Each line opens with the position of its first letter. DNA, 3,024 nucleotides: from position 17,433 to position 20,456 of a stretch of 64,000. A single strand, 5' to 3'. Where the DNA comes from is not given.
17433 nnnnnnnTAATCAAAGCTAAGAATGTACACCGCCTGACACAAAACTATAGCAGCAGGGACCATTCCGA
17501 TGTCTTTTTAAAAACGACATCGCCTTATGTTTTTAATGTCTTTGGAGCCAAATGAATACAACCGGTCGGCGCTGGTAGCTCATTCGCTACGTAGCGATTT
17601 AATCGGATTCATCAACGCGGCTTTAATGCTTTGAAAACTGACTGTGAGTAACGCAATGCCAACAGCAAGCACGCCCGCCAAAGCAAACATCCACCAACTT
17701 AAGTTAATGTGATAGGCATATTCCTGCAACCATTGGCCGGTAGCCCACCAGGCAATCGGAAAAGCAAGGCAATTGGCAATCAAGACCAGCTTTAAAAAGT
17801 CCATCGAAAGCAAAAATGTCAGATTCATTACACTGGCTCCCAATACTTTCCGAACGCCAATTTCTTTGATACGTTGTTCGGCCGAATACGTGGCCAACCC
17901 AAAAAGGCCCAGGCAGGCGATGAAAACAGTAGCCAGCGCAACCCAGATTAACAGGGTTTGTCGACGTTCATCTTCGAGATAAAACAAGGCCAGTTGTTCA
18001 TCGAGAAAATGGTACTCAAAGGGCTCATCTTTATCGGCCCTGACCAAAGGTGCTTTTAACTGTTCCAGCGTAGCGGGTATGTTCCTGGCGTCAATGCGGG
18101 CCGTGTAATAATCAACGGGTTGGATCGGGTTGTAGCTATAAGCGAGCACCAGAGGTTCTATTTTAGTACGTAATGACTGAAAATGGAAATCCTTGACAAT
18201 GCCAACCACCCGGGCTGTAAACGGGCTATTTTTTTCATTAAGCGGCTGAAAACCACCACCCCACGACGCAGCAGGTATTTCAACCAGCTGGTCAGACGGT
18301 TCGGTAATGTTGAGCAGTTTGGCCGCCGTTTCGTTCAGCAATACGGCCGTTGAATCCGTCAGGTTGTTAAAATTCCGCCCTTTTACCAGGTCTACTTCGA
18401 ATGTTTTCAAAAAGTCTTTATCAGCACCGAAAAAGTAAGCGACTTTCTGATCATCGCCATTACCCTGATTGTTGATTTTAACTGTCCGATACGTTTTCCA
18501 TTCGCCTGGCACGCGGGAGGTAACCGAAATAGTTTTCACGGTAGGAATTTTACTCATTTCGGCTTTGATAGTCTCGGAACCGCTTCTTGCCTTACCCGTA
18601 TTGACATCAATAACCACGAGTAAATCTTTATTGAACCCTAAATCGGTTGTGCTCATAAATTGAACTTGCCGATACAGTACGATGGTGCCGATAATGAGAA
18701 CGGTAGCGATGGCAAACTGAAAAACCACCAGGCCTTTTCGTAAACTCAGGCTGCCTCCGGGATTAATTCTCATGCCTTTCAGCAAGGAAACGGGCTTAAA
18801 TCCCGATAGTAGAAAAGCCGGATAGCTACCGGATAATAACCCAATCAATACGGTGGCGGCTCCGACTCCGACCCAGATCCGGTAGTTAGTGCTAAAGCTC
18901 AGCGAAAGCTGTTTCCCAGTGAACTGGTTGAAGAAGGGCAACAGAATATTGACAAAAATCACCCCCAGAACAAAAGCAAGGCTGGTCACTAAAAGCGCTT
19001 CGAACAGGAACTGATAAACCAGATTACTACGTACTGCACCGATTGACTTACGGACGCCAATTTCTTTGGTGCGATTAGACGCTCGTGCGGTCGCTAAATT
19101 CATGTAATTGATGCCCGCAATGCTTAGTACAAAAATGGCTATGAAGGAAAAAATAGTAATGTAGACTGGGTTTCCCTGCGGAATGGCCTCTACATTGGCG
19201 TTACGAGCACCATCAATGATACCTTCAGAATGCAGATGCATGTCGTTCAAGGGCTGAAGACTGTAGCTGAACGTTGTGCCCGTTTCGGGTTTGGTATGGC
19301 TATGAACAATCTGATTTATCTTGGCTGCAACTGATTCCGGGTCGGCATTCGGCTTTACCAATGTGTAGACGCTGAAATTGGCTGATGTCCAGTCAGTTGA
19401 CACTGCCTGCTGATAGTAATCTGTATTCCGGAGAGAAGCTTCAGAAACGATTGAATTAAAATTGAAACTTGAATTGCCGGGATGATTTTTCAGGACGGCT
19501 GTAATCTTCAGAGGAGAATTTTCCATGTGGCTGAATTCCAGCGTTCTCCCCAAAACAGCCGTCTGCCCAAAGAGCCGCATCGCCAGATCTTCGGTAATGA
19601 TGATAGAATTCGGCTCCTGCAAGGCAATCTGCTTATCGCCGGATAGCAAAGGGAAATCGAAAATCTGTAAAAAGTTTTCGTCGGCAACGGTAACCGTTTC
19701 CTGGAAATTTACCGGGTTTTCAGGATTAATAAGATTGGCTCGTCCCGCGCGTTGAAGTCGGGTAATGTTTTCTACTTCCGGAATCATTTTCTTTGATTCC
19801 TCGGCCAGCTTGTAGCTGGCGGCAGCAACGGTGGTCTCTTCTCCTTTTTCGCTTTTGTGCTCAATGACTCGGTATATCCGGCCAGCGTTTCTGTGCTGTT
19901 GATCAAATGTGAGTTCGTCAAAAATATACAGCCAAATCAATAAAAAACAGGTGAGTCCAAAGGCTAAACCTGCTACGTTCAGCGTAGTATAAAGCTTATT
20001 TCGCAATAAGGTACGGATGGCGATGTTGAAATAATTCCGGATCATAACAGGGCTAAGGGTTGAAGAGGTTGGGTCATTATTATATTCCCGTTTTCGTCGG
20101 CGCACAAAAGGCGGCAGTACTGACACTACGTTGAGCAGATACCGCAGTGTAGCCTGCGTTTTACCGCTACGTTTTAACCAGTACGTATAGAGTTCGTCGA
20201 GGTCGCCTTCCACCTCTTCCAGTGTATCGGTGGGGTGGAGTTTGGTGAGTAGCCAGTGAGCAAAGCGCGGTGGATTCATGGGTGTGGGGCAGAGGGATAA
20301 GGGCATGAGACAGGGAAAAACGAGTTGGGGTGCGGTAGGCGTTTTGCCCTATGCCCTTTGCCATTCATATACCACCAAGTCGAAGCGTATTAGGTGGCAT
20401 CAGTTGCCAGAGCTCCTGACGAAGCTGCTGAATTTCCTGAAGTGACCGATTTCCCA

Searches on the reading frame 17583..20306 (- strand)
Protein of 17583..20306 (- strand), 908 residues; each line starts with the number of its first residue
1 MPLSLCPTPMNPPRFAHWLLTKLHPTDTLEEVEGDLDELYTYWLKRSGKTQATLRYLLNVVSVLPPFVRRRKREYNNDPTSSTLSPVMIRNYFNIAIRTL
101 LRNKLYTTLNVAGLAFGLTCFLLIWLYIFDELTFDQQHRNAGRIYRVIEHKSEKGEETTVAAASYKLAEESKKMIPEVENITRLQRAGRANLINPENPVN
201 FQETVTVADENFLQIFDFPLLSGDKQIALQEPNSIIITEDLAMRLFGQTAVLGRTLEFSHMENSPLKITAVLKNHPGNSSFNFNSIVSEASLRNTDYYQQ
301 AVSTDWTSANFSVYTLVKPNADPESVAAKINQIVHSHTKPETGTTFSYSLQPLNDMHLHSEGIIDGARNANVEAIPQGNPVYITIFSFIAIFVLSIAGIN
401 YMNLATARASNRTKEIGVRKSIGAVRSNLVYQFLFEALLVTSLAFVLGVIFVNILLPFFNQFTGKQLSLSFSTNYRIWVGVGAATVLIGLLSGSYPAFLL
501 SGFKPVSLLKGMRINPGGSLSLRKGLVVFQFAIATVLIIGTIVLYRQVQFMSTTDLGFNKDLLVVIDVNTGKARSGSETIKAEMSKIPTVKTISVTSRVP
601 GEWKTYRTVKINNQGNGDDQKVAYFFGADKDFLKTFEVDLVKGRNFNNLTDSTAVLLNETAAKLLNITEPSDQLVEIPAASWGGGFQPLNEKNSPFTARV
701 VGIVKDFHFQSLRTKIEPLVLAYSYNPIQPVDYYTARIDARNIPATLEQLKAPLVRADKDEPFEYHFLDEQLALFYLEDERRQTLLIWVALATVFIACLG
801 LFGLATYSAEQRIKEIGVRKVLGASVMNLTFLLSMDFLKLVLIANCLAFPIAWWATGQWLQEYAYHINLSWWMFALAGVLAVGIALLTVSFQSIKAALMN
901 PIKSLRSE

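Call 70: search_protein_families(library=ncbifam, proteins=[window:17583-20306:-], max_evalue=0.00001)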
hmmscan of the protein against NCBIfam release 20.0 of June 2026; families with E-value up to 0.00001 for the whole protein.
window:17583-20306:- (908 aa): 4 families
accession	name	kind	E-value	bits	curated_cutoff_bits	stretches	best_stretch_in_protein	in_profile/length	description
TIGR03434.1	ADOP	subfamily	8.4e-82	275.5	622.3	1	95-908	7-803/803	ADOP family duplicated permease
NF038008.1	ABC_perm_DarB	equivalog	6.1e-39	133.6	700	1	107-891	12-769/777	darobactin export ABC transporter permease subunit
NF038404.1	perm_prefix_2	domain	7e-18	64.7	35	1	12-72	1-61/62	permease prefix domain 2-containing transporter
NF007826.0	PRK10535.1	equivalog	5.3e-12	44.8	966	1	386-508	525-644/648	macrolide ABC transporter ATP-binding protein/permease MacB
